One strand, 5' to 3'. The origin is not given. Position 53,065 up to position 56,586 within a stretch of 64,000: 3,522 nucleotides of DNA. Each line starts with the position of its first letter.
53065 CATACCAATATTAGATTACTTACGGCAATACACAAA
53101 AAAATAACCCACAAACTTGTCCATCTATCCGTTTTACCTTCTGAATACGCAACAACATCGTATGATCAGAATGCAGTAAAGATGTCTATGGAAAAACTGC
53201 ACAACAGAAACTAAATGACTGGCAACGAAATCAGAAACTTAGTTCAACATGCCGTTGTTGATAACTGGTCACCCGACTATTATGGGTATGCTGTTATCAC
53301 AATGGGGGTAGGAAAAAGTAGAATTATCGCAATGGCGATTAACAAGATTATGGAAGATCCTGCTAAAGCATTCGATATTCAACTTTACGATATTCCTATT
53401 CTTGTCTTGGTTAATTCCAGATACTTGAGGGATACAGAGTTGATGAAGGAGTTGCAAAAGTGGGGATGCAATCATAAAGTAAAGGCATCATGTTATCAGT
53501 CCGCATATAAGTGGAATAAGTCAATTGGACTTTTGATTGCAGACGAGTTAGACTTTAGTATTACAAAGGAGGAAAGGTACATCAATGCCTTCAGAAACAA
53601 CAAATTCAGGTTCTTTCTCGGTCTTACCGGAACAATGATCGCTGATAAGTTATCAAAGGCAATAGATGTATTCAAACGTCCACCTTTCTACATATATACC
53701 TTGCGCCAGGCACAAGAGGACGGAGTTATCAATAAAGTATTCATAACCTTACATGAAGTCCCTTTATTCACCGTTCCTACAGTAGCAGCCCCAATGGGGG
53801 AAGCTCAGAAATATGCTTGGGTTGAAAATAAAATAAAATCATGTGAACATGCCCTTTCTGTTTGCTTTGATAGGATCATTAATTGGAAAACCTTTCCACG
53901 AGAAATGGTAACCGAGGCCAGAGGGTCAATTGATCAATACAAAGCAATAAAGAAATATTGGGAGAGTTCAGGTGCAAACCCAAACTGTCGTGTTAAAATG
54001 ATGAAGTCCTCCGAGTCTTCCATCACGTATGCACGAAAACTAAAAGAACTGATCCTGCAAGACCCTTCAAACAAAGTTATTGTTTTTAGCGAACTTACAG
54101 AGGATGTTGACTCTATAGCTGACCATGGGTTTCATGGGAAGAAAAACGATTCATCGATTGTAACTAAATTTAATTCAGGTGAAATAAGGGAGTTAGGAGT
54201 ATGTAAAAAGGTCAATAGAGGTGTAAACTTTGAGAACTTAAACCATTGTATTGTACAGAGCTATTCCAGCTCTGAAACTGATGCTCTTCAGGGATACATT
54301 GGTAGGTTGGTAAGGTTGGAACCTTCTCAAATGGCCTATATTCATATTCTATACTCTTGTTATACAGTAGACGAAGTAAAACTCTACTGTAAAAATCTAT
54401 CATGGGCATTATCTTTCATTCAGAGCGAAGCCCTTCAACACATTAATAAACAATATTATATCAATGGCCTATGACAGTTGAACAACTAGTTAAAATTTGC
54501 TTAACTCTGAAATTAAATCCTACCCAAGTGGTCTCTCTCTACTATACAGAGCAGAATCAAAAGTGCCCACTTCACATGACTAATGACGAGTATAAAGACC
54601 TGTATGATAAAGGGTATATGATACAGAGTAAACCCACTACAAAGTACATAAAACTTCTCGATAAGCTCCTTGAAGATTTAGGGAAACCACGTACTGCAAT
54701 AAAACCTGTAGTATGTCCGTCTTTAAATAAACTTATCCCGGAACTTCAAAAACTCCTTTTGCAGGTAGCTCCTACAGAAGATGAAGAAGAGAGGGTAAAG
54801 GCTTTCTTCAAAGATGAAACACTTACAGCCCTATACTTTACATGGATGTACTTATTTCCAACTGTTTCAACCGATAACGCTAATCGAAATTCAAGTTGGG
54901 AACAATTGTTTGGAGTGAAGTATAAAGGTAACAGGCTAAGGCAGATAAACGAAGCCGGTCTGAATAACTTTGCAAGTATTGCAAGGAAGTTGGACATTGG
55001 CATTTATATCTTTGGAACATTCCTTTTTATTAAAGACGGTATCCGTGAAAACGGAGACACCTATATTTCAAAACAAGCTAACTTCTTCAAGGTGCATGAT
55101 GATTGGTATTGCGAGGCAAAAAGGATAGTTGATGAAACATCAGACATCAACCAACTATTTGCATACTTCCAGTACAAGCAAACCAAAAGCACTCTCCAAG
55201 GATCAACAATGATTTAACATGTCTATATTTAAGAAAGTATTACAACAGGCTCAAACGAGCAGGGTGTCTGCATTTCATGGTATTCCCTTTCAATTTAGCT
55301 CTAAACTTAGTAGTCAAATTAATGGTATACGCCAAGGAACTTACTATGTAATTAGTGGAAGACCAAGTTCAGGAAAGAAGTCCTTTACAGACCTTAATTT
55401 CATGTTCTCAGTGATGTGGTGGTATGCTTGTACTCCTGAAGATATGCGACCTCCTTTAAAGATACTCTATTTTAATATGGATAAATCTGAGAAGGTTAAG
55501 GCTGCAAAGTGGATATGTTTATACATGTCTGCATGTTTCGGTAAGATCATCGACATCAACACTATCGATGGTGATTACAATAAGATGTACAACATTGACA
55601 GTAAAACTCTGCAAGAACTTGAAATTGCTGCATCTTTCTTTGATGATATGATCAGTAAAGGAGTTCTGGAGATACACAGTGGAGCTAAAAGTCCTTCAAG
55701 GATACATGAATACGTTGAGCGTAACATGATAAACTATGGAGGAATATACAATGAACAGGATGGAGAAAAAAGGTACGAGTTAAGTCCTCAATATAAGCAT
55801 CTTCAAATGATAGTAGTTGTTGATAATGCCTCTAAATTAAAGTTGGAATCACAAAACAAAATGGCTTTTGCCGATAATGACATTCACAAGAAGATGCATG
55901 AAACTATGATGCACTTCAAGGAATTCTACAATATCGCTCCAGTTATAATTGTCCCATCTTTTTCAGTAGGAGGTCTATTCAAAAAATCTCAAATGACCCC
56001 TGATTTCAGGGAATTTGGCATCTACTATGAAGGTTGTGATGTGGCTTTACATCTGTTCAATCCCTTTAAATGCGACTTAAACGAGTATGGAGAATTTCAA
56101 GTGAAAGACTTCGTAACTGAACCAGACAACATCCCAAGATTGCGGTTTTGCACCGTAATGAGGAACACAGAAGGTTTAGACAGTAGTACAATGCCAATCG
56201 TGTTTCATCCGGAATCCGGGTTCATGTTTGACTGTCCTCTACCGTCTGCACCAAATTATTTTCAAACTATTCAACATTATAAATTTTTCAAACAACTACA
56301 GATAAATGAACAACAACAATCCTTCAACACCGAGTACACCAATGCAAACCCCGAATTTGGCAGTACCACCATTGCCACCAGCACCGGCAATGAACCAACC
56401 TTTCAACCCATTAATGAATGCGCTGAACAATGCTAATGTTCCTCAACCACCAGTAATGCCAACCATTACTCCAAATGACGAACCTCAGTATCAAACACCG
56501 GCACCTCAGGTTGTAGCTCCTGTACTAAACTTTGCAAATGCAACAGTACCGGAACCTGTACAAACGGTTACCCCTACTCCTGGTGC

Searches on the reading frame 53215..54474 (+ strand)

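Call 18: search_protein_families(library=phrogs, proteins=[window:53215-54474:+], max_evalue=0.001)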
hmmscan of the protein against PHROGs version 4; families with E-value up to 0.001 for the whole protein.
window:53215-54474:+ (419 aa): 1 family
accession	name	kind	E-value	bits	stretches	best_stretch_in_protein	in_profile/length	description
phrog_16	-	DNA, RNA and nucleotide metabolism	1.1e-12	48.1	1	23-388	292-603/986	DNA helicase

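Call 70: search_protein_families(library=pfam, proteins=[window:53215-54474:+], max_evalue=0.001)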
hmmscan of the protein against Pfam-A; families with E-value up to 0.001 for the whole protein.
window:53215-54474:+ (419 aa): 1 family
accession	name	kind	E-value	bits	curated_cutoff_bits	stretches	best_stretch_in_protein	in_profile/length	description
PF00271.37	Helicase_C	-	2e-06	28.5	23.5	1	274-367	4-108/110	Helicase conserved C-terminal domain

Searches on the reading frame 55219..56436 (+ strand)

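Call 18: search_protein_families(library=phrogs, proteins=[window:55219-56436:+], max_evalue=0.001)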
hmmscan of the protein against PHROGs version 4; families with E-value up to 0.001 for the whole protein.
window:55219-56436:+ (405 aa): 1 family
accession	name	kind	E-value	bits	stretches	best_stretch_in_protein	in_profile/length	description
phrog_19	-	DNA, RNA and nucleotide metabolism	0.00055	19.9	1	20-129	333-425/621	DnaB-like replicative helicase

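Call 70: search_protein_families(library=pfam, proteins=[window:55219-56436:+], max_evalue=0.001)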
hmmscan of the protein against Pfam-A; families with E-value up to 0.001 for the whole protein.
window:55219-56436:+ (405 aa): 1 family
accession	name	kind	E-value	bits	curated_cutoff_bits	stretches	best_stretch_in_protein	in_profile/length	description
PF03796.21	DnaB_C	-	0.00013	21.9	27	1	21-178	1-142/255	DnaB-like helicase C terminal domain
